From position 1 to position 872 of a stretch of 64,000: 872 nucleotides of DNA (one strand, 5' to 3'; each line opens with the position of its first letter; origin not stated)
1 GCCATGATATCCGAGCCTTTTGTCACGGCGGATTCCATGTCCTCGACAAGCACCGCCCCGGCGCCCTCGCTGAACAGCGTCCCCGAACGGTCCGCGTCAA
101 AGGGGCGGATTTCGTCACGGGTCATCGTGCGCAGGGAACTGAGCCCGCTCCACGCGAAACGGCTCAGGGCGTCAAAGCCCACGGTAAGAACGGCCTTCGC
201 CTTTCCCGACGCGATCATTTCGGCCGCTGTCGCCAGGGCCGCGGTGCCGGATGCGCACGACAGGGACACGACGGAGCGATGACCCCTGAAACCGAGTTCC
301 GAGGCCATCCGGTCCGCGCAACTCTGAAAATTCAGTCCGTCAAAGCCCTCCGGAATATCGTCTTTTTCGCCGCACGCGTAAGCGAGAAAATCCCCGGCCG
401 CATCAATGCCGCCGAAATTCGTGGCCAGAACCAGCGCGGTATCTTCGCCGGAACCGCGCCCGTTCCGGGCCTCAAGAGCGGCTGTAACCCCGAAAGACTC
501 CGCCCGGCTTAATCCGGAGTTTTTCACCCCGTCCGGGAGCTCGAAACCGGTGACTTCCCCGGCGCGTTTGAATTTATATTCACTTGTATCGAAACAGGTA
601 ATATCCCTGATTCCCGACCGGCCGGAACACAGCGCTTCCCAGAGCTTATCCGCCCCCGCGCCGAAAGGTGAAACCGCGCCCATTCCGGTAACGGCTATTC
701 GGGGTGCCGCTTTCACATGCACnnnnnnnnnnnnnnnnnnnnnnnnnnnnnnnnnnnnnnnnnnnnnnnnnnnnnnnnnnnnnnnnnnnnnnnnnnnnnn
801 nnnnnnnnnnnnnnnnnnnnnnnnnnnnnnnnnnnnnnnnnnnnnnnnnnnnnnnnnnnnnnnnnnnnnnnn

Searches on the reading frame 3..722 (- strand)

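Call 45: search_protein_families(library=pfam, proteins=[window:3-722:-], max_evalue=0.00001)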
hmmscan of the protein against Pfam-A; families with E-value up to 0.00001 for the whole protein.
window:3-722:- (240 aa): 2 families
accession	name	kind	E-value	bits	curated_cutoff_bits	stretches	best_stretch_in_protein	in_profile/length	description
PF00109.32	ketoacyl-synt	-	7.1e-27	95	20.8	1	8-231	3-251/252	Beta-ketoacyl synthase, N-terminal domain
PF08545.16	ACP_syn_III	-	1e-08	35.4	24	1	153-230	4-65/80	3-Oxoacyl-[acyl-carrier-protein (ACP)] synthase III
